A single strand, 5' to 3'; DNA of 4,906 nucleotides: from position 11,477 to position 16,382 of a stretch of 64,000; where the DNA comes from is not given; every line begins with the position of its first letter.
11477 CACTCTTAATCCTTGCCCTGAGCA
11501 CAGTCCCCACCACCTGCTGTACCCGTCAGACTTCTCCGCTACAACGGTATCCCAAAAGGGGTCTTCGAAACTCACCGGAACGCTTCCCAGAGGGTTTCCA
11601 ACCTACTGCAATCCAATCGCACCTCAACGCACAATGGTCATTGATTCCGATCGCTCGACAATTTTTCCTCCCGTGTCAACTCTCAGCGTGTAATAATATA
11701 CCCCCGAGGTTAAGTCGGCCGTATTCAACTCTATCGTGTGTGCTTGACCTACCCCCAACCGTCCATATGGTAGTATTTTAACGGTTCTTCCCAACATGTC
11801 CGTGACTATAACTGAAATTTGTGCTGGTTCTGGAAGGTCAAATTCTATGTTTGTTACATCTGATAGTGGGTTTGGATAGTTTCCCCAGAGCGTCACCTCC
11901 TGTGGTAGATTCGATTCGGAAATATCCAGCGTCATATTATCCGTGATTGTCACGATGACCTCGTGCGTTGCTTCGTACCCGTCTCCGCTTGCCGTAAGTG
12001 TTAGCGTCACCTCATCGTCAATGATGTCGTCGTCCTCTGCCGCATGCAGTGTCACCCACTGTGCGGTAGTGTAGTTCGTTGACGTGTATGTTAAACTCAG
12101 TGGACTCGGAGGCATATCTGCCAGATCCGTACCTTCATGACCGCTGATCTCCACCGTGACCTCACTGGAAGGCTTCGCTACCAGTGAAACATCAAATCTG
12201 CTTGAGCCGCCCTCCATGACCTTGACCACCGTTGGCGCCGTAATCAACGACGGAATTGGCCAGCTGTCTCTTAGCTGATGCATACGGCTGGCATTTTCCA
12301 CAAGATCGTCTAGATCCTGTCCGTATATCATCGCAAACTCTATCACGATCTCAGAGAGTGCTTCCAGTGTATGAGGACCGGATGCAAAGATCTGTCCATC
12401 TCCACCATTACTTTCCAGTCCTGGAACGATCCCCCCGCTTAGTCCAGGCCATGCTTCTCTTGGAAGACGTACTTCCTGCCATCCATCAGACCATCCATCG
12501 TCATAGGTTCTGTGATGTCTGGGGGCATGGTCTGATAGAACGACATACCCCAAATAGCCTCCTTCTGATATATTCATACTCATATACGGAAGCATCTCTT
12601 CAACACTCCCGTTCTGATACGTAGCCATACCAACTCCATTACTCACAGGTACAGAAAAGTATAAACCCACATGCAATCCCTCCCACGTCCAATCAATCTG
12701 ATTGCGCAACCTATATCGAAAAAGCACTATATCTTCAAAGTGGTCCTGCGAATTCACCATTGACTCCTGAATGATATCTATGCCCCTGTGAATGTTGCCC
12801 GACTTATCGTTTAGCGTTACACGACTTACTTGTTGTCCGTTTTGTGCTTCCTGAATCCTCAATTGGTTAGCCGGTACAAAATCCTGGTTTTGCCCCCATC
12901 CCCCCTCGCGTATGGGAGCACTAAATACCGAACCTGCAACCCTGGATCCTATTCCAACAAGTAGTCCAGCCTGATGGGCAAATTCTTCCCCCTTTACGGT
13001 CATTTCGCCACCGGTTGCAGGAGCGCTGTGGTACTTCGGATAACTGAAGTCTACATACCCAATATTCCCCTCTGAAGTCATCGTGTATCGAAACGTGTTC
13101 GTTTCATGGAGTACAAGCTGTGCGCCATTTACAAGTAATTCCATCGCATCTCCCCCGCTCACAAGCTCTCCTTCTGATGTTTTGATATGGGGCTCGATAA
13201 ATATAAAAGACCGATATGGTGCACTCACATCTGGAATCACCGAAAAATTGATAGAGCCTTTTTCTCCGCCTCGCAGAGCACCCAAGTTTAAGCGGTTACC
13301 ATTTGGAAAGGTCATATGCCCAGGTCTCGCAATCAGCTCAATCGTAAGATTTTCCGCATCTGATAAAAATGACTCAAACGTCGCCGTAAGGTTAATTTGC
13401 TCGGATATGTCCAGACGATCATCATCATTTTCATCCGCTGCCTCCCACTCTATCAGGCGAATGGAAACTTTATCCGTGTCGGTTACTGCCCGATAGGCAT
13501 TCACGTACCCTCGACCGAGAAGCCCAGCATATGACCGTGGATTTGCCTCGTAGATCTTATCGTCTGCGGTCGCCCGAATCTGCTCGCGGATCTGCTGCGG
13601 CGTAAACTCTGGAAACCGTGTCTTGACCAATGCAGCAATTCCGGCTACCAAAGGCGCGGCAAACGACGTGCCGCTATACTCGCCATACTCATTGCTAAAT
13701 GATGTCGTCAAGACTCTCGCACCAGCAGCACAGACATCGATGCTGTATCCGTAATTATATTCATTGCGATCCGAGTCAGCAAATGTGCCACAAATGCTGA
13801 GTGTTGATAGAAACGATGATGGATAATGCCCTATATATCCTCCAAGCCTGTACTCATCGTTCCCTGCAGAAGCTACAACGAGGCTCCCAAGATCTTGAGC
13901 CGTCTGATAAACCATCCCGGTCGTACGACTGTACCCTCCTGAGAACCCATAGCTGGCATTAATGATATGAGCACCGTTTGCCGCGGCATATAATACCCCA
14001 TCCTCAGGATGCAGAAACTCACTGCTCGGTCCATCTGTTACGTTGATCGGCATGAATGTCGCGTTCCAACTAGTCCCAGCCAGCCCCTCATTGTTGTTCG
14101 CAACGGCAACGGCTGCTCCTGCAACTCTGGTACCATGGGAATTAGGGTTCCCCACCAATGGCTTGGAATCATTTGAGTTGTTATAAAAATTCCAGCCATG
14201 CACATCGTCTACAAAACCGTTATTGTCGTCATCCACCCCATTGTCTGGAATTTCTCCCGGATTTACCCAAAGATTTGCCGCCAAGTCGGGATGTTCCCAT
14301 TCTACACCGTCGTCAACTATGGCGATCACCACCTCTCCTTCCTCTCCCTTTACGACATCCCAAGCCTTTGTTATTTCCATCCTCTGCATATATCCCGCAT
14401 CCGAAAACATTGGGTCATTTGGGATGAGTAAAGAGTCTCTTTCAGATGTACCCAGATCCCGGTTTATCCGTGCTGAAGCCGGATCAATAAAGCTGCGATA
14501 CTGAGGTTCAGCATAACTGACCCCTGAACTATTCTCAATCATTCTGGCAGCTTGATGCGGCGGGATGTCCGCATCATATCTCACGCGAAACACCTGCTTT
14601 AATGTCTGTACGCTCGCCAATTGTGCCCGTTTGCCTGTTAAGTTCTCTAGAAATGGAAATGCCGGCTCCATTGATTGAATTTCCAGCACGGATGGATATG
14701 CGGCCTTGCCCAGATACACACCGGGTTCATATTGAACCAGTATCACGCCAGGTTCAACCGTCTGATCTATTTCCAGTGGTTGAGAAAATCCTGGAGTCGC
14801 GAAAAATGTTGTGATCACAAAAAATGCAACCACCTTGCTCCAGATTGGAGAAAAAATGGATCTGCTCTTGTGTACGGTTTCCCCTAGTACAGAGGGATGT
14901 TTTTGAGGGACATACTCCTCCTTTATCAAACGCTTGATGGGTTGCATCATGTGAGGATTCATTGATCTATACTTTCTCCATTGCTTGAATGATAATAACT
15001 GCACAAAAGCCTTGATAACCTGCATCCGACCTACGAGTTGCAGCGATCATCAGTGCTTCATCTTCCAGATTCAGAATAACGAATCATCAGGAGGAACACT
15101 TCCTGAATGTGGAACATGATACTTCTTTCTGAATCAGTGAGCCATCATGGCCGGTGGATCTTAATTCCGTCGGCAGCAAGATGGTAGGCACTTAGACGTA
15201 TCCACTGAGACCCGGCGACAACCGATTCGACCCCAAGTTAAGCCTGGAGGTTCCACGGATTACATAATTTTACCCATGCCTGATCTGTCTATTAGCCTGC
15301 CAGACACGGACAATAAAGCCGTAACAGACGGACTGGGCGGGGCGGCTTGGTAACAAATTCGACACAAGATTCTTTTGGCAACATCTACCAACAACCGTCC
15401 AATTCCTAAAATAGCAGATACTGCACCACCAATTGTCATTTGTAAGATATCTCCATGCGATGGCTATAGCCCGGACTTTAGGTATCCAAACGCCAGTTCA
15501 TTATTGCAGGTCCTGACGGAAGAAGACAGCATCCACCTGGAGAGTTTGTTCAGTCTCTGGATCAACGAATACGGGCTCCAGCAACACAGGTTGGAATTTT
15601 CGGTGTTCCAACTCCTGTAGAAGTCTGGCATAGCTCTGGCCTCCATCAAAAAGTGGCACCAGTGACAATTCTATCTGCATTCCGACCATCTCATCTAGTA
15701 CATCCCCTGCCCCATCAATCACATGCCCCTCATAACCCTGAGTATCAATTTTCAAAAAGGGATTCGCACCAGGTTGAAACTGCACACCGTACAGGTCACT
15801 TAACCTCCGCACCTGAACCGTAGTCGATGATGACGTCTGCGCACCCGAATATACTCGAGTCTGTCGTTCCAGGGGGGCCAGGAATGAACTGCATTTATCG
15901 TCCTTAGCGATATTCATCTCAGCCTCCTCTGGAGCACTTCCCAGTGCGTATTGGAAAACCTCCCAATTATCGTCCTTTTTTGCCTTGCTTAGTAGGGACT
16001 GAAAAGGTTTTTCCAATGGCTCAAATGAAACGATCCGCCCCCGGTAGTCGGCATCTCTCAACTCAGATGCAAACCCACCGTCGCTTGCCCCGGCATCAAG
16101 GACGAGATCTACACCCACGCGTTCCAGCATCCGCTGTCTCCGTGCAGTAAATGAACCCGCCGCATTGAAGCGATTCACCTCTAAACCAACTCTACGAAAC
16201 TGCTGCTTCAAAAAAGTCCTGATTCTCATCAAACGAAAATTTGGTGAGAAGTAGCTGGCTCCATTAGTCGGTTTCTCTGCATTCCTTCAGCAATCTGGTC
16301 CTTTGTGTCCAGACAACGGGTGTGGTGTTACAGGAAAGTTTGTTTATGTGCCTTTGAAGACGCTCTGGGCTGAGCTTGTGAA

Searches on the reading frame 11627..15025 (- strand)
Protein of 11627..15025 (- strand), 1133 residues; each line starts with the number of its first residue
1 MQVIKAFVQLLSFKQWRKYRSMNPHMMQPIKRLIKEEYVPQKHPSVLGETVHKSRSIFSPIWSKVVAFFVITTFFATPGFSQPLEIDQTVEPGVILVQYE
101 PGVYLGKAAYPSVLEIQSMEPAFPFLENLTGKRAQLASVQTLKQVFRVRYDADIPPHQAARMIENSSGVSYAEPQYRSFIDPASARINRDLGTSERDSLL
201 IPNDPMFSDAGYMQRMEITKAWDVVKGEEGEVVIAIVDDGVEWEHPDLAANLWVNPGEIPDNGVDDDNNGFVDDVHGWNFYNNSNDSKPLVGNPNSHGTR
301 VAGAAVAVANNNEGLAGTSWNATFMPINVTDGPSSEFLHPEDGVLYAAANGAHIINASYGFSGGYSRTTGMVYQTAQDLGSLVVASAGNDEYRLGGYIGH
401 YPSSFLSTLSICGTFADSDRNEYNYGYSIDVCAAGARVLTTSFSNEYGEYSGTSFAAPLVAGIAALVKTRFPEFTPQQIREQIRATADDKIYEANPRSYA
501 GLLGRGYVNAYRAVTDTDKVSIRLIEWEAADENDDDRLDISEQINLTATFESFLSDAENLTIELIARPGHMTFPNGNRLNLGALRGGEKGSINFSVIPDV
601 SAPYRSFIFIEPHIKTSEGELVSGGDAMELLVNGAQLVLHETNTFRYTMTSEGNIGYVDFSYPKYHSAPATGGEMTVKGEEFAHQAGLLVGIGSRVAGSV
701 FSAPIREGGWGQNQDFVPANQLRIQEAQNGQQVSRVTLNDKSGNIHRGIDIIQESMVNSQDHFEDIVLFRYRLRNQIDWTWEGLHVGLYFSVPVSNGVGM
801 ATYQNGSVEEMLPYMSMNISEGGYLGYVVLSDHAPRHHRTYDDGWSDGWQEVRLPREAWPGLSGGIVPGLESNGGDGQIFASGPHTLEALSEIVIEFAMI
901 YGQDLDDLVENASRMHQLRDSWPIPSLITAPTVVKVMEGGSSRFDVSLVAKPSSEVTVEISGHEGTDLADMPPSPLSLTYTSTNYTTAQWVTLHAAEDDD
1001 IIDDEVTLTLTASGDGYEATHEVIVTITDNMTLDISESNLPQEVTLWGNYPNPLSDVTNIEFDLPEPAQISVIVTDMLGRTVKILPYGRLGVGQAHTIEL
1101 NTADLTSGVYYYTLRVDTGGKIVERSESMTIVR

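Call 73: search_protein_families(library=pfam, proteins=[window:11627-15025:-], max_evalue=0.00001)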
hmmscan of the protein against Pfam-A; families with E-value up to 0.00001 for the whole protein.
window:11627-15025:- (1133 aa): 2 families
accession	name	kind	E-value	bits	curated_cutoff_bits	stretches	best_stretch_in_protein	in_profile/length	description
PF00082.27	Peptidase_S8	-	5.1e-46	157.7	21.8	1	231-493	3-279/288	Subtilase family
PF18962.6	Por_Secre_tail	-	4.7e-08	33.7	27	1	1050-1118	2-66/75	Secretion system C-terminal sorting domain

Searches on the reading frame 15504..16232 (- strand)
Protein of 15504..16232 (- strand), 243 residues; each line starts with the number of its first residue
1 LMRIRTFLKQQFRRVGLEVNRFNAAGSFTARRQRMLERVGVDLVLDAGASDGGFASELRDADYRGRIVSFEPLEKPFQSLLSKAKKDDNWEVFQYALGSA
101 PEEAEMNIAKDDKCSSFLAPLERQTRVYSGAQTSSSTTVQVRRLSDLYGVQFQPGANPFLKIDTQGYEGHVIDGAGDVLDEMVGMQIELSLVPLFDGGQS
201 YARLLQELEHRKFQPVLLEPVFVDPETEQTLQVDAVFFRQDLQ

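Call 79: search_protein_families(library=pfam, proteins=[window:15504-16232:-], max_evalue=0.00001)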
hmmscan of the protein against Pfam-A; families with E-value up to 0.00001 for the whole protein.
window:15504-16232:- (243 aa): 1 family
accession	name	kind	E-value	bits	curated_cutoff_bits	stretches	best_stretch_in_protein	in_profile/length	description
PF05050.19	Methyltransf_21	-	1.9e-16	61.1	22.7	1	46-214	1-172/173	Methyltransferase FkbM domain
